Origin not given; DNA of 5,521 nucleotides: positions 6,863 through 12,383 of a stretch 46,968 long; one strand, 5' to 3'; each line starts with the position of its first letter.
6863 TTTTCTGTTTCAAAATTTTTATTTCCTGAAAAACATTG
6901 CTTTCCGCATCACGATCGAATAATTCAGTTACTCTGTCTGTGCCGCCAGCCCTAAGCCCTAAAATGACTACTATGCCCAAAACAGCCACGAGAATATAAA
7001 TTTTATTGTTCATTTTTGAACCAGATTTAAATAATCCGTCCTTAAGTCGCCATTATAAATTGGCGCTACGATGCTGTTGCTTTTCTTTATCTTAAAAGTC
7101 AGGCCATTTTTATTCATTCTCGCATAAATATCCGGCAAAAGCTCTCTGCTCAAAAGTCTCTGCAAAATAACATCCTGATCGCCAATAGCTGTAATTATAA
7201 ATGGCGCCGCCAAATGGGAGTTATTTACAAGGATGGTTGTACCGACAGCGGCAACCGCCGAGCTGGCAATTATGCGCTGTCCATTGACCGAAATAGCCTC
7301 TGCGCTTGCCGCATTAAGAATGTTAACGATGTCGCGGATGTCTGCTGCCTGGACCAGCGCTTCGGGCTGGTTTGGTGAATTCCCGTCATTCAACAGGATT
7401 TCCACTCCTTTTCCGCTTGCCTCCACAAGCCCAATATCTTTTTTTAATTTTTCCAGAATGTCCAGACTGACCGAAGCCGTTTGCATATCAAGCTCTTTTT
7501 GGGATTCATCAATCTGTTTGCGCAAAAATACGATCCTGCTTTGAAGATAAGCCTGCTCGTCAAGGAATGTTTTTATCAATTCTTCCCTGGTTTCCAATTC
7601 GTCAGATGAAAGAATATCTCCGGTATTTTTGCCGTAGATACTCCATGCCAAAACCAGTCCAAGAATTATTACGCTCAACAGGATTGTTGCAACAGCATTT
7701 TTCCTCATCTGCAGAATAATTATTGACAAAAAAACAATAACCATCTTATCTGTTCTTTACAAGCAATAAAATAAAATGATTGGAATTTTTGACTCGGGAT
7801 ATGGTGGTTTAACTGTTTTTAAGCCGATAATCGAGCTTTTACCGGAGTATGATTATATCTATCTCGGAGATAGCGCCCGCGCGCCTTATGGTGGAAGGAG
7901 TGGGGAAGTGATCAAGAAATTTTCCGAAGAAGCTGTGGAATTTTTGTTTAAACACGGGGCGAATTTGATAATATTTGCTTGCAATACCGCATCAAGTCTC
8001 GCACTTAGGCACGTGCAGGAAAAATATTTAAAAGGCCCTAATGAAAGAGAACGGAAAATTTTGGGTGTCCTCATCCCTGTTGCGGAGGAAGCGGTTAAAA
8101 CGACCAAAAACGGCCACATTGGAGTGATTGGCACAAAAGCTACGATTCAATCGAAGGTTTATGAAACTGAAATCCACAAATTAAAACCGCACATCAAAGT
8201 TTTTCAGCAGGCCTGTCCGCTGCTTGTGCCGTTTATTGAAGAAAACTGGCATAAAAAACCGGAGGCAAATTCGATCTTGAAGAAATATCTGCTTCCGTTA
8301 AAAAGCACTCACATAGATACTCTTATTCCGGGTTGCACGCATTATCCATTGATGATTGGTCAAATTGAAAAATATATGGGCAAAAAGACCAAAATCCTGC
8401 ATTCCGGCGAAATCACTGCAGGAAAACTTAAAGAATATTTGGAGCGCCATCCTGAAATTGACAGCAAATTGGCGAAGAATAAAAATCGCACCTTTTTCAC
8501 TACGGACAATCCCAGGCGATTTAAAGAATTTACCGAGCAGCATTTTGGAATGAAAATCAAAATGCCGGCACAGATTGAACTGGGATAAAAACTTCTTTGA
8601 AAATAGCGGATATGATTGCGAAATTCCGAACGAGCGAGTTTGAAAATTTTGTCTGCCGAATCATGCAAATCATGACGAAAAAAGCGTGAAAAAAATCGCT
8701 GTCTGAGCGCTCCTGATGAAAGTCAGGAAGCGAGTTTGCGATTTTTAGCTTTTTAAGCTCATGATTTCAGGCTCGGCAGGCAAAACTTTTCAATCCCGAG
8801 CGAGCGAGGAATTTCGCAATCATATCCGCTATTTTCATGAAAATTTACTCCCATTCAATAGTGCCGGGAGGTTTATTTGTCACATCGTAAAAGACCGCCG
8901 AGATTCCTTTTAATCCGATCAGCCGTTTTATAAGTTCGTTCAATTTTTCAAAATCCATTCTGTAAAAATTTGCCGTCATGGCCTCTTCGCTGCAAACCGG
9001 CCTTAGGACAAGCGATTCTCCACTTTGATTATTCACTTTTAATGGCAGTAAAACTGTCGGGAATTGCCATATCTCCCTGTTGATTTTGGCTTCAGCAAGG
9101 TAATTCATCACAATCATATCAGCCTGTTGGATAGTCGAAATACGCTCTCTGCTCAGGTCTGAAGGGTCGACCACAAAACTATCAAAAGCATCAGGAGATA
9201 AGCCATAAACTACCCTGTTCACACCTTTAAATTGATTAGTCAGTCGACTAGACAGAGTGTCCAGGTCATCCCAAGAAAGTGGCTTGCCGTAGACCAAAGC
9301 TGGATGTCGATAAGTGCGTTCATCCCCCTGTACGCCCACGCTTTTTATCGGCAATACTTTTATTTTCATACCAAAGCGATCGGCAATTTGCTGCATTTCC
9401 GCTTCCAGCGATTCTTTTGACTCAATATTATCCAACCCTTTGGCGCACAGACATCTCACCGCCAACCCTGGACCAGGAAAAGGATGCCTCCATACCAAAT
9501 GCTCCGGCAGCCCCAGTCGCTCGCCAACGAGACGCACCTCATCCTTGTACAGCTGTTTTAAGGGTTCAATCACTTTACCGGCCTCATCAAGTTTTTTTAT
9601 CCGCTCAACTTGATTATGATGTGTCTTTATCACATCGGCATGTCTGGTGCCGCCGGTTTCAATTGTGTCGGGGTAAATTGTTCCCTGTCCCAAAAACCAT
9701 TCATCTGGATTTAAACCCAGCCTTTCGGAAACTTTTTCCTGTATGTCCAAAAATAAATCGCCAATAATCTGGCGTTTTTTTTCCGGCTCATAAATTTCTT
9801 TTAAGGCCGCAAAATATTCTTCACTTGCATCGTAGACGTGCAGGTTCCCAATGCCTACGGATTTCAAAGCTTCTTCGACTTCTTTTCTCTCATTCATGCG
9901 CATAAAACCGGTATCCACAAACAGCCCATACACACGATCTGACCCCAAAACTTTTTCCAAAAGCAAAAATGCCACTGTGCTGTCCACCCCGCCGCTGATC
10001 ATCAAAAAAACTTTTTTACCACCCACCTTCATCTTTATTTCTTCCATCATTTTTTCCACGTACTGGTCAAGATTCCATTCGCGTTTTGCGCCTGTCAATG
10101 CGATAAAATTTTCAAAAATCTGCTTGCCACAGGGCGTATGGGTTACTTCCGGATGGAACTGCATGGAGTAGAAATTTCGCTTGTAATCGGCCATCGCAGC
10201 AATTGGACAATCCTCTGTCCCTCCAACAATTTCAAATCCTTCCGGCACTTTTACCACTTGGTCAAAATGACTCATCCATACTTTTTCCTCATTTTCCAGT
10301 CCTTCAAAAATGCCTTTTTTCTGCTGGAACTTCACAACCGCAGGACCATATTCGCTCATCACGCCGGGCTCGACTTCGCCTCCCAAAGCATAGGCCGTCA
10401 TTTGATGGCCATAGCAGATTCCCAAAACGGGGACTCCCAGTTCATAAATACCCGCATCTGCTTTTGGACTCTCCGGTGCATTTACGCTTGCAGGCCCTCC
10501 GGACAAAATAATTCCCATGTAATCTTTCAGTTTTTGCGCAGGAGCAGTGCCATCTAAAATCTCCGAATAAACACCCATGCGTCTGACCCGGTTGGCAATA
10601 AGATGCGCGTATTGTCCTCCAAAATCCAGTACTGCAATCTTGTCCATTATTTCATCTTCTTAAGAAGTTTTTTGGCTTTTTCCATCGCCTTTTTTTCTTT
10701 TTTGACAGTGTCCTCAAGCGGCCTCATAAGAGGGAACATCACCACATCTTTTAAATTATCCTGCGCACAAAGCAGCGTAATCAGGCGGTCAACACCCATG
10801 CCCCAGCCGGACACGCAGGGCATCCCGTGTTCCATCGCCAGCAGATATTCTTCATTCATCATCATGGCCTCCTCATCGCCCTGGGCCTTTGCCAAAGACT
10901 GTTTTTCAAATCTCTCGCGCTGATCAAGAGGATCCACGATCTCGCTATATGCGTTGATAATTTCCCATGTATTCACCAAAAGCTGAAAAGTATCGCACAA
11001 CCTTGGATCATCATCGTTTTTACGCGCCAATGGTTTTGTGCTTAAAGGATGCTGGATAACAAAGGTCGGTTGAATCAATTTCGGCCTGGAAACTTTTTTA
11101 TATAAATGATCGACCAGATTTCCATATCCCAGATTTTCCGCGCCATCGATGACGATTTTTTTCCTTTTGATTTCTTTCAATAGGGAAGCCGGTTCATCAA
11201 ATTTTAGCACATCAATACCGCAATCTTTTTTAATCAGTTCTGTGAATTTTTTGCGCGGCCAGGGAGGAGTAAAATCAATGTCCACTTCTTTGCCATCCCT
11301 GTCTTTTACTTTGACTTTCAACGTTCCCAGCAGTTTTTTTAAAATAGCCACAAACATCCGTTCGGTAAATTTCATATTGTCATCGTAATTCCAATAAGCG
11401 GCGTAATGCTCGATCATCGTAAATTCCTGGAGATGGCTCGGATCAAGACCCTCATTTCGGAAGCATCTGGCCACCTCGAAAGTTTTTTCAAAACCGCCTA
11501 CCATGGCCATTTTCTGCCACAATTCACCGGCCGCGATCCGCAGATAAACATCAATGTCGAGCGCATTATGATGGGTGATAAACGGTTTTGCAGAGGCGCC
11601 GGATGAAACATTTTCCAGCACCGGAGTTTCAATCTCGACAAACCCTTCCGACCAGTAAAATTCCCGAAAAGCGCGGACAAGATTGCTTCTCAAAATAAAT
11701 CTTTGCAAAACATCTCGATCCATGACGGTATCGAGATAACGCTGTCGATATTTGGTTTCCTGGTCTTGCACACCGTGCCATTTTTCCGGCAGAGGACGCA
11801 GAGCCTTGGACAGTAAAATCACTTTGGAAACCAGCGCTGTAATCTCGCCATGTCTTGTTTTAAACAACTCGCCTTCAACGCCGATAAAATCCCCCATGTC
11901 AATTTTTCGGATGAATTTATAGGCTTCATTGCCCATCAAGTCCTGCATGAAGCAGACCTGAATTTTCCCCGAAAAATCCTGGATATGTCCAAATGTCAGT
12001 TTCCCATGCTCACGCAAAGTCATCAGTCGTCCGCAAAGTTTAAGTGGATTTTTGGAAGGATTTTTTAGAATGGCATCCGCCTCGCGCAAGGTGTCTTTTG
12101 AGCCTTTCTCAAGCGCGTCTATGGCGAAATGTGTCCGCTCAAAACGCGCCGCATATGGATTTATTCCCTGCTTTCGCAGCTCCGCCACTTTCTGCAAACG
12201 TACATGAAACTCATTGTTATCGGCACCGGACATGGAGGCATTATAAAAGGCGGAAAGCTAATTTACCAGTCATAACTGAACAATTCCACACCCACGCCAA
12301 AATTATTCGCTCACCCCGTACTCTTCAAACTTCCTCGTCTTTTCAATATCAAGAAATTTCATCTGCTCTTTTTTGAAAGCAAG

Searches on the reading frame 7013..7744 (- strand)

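Call 6: search_protein_families(library=pfam, proteins=[window:7013-7744:-], max_evalue=0.01)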
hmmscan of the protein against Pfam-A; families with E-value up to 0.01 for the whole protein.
window:7013-7744:- (244 aa): 1 family
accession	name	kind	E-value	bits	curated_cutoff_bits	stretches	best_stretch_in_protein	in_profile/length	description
PF05949.17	DUF881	-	1.2e-34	119.7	25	1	97-239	2-145/146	Bacterial protein of unknown function (DUF881)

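Call 10: search_protein_families(library=ncbifam, proteins=[window:7013-7744:-], max_evalue=1)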
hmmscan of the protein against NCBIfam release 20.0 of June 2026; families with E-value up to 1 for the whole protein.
window:7013-7744:- (244 aa): 2 families
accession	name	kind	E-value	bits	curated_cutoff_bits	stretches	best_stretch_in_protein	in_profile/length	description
NF047388.1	SA1320_fam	subfamily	0.0041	15.6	230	1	54-120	437-505/644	SA1320 family protein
NF046104.1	PptglHdxlasePcsB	equivalog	0.11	11.7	450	1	13-89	1-76/400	peptidoglycan hydrolase PcsB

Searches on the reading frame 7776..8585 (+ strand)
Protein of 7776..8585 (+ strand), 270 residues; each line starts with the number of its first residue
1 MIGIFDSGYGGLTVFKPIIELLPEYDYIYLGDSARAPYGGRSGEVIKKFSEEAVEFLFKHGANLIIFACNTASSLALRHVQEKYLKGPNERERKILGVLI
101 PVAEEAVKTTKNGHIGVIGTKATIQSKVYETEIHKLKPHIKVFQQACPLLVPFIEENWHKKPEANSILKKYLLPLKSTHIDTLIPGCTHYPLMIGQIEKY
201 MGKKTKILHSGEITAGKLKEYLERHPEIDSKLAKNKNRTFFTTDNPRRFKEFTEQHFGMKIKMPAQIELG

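Call 6: search_protein_families(library=pfam, proteins=[window:7776-8585:+], max_evalue=0.01)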
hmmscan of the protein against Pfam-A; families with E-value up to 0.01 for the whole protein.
window:7776-8585:+ (270 aa): 1 family
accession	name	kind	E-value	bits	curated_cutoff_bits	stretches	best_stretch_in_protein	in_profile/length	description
PF01177.27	Asp_Glu_race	-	9.4e-12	45.6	31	1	22-214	25-207/211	Asp/Glu/Hydantoin racemase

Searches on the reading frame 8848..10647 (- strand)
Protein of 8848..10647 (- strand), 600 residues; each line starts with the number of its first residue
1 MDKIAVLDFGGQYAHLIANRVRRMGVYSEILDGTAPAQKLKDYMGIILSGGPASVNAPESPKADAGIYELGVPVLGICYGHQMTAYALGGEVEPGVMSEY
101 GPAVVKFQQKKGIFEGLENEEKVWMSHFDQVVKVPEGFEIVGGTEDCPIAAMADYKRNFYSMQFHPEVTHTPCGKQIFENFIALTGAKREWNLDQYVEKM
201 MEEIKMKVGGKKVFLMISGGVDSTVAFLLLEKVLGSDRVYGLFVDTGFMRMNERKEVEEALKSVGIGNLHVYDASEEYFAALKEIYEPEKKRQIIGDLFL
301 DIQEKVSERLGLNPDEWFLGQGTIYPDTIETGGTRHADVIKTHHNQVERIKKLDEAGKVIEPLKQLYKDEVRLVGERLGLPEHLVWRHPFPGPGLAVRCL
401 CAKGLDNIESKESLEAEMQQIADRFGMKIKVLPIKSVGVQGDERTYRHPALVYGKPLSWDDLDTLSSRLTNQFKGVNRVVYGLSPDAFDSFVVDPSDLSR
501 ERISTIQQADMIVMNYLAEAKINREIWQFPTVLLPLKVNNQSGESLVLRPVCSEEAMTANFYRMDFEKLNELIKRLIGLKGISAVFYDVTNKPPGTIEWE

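Call 56: search_protein_families(library=pfam, proteins=[window:8848-10647:-], max_evalue=0.00001)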
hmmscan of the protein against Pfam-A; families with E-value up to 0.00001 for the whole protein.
window:8848-10647:- (600 aa): 4 families
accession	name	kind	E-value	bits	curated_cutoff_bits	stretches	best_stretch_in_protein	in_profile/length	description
PF00117.34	GATase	-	2.9e-43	148.2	22.8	1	6-182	2-187/190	Glutamine amidotransferase class-I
PF00958.27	GMP_synt_C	-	6.9e-27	93.8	27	2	517-599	3-92/92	GMP synthase C terminal domain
PF02540.23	NAD_synthase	-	4.8e-10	39.4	21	1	197-287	5-93/242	NAD synthase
PF07722.19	Peptidase_C26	-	1.3e-07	32.1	20.5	1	68-167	102-219/219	Peptidase C26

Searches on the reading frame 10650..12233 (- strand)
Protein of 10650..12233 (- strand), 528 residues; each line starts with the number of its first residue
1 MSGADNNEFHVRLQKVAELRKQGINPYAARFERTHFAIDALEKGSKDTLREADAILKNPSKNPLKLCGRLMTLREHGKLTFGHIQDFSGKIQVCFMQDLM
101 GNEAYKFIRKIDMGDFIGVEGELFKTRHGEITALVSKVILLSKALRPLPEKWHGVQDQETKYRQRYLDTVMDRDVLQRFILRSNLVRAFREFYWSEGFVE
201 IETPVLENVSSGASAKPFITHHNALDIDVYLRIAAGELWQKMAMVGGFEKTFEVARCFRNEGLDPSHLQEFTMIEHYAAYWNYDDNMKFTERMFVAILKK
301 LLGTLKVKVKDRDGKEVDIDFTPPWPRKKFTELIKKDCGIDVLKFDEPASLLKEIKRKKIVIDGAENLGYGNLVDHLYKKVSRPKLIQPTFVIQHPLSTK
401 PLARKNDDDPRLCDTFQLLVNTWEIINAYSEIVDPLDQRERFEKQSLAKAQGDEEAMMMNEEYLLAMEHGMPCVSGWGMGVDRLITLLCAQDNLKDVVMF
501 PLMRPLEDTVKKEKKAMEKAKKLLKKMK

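Call 56: search_protein_families(library=pfam, proteins=[window:10650-12233:-], max_evalue=0.00001)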
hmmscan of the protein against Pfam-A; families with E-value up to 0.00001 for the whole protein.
window:10650-12233:- (528 aa): 3 families
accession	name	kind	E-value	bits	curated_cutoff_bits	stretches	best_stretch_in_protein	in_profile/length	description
PF00152.25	tRNA-synt_2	-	3.6e-76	256.6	25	1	157-503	1-307/308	tRNA synthetases class II (D, K and N)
PF01336.31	tRNA_anti-codon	-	5.8e-13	49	27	1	65-140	2-74/75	OB-fold nucleic acid binding domain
PF01409.25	tRNA-synt_2d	-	9.2e-06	25.7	19.8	0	250-310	104-163/246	tRNA synthetases class II core domain (F)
